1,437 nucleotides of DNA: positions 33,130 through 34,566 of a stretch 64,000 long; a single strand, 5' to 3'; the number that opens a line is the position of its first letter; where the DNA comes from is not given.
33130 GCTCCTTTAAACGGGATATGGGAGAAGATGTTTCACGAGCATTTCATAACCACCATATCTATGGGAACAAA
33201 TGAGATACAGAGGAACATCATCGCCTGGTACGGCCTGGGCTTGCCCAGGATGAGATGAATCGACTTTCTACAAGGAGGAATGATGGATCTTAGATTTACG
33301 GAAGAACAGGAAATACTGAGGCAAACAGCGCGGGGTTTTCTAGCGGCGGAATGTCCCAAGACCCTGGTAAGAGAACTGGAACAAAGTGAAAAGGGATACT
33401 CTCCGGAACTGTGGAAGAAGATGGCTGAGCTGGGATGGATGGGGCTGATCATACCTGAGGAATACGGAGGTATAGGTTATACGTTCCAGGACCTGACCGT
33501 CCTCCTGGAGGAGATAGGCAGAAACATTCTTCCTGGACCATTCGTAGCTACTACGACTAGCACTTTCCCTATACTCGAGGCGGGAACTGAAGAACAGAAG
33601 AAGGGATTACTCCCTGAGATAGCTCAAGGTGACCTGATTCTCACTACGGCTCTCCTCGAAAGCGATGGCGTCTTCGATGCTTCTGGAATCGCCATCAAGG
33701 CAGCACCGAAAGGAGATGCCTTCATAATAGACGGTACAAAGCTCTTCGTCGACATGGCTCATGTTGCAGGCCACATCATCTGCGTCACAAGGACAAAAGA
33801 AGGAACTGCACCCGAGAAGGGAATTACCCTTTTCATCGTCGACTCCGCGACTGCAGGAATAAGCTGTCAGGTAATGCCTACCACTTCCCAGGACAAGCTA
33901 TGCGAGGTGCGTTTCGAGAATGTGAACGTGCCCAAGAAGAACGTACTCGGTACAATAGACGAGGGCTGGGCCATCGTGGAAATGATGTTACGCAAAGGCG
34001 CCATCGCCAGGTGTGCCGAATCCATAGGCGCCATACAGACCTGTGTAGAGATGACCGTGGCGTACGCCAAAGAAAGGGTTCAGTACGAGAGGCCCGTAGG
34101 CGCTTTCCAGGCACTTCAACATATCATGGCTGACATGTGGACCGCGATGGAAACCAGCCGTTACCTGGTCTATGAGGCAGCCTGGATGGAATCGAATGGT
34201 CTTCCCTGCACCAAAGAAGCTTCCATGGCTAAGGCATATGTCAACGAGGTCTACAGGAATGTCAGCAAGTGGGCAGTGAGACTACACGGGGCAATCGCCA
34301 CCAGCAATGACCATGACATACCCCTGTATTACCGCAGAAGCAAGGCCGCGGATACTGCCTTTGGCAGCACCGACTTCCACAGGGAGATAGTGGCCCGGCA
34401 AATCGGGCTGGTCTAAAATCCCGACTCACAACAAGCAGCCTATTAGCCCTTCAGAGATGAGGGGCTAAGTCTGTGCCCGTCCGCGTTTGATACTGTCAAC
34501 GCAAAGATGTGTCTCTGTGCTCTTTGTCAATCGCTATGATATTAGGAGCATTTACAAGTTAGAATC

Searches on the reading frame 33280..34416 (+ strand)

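Call 78: search_protein_families(library=ncbifam, proteins=[window:33280-34416:+], max_evalue=1e-10)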
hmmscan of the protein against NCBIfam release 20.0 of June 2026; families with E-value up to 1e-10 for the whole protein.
window:33280-34416:+ (378 aa): 17 families
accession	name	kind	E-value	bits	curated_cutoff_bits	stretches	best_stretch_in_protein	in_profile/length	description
NF042972.1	AcrlCoAredClosAcrC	equivalog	1.2e-63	215.1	640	1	2-375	1-376/378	acryloyl-CoA reductase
TIGR03203.1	pimD_small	equivalog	2.3e-55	188.2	652.7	1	3-376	1-377/378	pimeloyl-CoA dehydrogenase small subunit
NF045552.1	GlutCoADH_Des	equivalog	3.6e-54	184.4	470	1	2-373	1-377/387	glutaryl-CoA dehydrogenase Acd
NF008997.0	PRK12341.1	equivalog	3.5e-52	177.8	537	1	2-375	1-376/382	acyl-CoA dehydrogenase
NF050027.1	acylCoADhIpdE2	equivalog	2.1e-50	172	450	2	238-364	178-299/311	acyl-CoA dehydrogenase IpdE2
NF053553.1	prodigi_MBC_PigA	equivalog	2.2e-50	171.9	500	1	2-377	1-381/381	prodigiosin MBC biosynthesis dehydrogenase PigA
NF045652.1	ProlPCPDhRedW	equivalog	1.5e-47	162.2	650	1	43-377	35-375/376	L-prolyl-[peptidyl-carrier protein] dehydrogenase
NF043006.1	CyhCrbnylCoADH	equivalog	7.9e-42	143.6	650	1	8-375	6-375/380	cyclohexane-1-carbonyl-CoA dehydrogenase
NF002885.1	PRK03354.1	equivalog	8.9e-42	143.5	540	1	2-365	1-362/378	crotonobetainyl-CoA dehydrogenase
NF042439.1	SulpropCoADesulf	equivalog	6.6e-41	140.3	600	1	27-375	13-370/379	3-sulfinopropanoyl-CoA desulfinase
NF058590.1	AcCoDHFadEBacil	equivalog_domain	6.3e-39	134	600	1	6-310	21-326/586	acyl-CoA dehydrogenase FadE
TIGR03207.1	cyc_hxne_CoA_dh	equivalog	9.9e-36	123.2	575.35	1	8-373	3-369/372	cyclohexanecarboxyl-CoA dehydrogenase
TIGR03204.1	pimC_large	equivalog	8.4e-29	100.6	623.85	1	3-253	1-258/395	pimeloyl-CoA dehydrogenase large subunit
NF007000.1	PRK09463.1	subfamily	4e-21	75.1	600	1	32-337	66-394/726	acyl-CoA dehydrogenase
NF052270.1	Staph_DH_FadE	equivalog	6.5e-20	71.2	600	1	98-375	117-393/400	acyl-CoA dehydrogenase FadE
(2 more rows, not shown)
